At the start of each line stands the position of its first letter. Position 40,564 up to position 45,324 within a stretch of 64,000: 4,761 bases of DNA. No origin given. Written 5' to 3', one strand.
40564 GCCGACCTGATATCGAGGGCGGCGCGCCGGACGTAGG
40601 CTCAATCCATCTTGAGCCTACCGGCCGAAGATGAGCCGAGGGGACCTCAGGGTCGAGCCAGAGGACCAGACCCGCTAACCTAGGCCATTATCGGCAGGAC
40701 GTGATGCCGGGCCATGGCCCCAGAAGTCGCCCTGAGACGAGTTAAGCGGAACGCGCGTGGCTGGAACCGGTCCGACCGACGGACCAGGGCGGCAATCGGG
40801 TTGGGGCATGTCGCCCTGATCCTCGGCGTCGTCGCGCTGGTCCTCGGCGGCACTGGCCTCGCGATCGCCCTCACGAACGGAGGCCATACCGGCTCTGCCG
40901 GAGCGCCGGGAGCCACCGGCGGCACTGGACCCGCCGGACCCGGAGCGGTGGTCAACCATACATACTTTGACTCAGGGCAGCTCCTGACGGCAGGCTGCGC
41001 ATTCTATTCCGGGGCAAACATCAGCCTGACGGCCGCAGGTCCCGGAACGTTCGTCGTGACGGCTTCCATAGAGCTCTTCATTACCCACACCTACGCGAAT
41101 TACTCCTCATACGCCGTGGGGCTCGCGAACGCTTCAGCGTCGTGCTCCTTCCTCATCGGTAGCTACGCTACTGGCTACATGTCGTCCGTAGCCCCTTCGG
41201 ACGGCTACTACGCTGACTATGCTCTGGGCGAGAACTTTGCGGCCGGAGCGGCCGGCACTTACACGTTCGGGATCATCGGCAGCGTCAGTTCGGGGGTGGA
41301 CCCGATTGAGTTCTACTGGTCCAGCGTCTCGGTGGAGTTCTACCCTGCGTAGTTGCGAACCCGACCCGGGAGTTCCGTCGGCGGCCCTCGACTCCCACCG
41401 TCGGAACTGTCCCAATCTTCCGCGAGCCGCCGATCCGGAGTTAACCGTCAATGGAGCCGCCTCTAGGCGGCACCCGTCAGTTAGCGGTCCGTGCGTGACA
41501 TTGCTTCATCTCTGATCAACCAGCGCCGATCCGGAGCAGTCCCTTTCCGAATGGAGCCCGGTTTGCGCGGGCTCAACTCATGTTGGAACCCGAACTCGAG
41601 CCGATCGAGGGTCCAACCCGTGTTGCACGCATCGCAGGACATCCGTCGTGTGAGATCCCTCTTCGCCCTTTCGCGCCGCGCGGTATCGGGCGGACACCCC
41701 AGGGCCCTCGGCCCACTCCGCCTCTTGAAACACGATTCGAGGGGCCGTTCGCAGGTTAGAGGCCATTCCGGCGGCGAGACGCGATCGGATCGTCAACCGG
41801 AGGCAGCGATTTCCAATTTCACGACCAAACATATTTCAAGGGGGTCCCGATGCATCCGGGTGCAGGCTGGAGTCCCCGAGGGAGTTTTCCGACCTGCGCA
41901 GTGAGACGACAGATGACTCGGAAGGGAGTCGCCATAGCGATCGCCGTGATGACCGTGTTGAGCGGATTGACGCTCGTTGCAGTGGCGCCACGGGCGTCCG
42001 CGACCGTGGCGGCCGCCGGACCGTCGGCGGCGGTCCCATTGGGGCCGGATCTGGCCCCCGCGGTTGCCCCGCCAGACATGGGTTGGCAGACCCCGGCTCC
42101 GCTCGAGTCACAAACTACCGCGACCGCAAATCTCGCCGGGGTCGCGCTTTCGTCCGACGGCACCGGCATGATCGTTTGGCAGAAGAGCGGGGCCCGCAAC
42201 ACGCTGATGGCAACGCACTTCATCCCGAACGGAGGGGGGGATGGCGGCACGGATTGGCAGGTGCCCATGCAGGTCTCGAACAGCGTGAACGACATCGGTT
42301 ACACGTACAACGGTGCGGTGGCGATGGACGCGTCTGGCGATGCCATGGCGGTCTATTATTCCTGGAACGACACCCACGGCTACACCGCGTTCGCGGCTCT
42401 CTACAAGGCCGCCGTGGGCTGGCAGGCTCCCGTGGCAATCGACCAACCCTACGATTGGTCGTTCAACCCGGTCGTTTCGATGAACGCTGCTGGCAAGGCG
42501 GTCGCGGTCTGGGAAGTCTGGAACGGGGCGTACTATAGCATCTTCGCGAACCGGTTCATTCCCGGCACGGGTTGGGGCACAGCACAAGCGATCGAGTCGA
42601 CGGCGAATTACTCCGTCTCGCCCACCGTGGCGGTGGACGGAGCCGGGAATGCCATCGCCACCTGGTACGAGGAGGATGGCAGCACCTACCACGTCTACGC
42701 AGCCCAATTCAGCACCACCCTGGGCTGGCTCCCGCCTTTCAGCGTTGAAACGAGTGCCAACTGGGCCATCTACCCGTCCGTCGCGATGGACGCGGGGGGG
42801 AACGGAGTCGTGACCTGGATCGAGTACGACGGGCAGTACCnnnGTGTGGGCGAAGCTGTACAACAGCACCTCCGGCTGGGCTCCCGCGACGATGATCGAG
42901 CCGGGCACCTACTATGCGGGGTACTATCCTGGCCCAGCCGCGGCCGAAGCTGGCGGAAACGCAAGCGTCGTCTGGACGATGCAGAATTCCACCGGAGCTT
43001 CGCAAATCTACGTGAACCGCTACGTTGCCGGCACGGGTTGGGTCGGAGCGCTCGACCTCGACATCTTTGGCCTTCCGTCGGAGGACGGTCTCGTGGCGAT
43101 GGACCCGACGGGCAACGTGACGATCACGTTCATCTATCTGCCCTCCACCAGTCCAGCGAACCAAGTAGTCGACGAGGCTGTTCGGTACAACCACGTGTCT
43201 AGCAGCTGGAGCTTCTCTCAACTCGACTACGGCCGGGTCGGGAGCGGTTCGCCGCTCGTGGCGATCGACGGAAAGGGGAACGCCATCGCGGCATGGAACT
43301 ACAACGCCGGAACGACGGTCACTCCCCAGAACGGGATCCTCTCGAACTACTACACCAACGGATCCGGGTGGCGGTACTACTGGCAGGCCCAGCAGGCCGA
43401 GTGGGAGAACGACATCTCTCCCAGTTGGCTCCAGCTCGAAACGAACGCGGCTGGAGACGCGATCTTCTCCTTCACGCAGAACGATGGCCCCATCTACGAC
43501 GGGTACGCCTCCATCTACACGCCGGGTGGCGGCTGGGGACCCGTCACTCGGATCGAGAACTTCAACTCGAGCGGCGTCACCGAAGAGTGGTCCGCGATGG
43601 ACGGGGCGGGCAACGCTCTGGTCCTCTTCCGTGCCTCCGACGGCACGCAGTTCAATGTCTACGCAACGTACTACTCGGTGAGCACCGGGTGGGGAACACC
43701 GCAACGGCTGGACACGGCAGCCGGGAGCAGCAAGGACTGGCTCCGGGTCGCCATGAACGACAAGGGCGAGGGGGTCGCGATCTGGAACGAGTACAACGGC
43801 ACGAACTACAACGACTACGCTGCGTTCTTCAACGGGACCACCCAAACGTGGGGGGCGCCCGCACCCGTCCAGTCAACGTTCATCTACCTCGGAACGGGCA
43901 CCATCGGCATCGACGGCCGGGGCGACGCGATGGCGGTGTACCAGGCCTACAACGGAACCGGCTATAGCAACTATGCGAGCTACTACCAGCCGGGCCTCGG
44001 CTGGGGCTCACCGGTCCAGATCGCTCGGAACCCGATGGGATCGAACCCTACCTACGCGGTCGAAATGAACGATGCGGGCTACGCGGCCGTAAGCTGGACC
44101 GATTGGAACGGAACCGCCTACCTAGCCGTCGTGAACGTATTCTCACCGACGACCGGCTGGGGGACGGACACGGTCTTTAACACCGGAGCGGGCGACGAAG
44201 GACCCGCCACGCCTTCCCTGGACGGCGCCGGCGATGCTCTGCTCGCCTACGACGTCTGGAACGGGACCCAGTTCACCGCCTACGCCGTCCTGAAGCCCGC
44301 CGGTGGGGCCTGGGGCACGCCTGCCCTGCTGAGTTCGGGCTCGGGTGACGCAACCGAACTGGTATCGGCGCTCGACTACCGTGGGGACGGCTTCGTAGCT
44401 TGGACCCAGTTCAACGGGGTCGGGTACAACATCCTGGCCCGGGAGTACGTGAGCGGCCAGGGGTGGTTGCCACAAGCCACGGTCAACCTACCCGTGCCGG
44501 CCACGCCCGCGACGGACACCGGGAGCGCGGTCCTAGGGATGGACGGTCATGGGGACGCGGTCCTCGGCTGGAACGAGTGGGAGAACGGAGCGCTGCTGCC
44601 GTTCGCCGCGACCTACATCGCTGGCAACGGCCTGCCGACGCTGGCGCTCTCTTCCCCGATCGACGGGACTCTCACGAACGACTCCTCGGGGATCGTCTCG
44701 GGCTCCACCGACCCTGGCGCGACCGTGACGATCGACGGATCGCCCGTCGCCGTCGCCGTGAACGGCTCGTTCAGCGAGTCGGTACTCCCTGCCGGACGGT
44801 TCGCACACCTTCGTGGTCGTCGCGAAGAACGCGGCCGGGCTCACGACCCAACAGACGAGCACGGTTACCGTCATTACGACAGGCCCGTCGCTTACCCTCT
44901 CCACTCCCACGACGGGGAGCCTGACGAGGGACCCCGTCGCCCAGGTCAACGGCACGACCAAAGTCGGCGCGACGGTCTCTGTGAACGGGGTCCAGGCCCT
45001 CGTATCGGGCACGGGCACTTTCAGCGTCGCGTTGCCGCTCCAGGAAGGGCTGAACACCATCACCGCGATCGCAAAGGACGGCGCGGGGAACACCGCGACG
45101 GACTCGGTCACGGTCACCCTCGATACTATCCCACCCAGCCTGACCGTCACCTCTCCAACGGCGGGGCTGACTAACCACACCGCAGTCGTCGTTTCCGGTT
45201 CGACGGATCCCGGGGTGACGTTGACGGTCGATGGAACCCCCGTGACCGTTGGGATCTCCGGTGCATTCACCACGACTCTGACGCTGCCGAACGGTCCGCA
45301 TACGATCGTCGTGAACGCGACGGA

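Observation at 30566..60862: A ~30-kb island dominated by anchored extracellular proteins and two acid-protease families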

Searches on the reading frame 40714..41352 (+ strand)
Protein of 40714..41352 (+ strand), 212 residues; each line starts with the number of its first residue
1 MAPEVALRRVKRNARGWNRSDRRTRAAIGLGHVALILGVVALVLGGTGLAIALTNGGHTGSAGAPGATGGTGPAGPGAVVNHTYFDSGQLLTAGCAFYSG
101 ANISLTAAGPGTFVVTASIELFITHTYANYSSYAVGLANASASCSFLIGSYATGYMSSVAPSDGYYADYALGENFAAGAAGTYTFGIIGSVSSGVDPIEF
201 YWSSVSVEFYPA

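Call 4: search_protein_families(library=pfam, proteins=[window:40714-41352:+], max_evalue=0.01)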
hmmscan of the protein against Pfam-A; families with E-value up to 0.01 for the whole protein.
window:40714-41352:+ (212 aa): 0 families

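Call 77: find_encoding_contigs(protein=window:40714-41352:+, flank=10000, max_places=6)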
Protein window:40714-41352:+ (212 aa): 1 contig read that carries it; 1 place shown.
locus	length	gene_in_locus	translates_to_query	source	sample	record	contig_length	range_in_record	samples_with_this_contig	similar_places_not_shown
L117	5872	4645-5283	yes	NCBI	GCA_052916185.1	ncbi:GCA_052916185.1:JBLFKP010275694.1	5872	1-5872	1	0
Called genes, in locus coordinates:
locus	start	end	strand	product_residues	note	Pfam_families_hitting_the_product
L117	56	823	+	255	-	-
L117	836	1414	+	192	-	-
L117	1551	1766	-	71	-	-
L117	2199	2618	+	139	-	-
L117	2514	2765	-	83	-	-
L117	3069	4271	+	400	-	PF01828:Peptidase_A4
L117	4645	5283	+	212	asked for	-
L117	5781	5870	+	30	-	?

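Call 97: search_protein_families(library=ncbifam, proteins=[window:40714-41352:+], max_evalue=0.001)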
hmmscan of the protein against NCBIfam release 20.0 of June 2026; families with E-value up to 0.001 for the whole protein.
window:40714-41352:+ (212 aa): 0 families

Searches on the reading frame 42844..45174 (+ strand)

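Call 4: search_protein_families(library=pfam, proteins=[window:42844-45174:+], max_evalue=0.01)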
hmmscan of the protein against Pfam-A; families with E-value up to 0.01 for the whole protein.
window:42844-45174:+ (776 aa): 1 family
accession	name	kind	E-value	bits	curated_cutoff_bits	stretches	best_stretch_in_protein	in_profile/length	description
PF09136.16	Glucodextran_B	-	4.8e-06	26.9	27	1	598-648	1-53/83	Glucodextranase, domain B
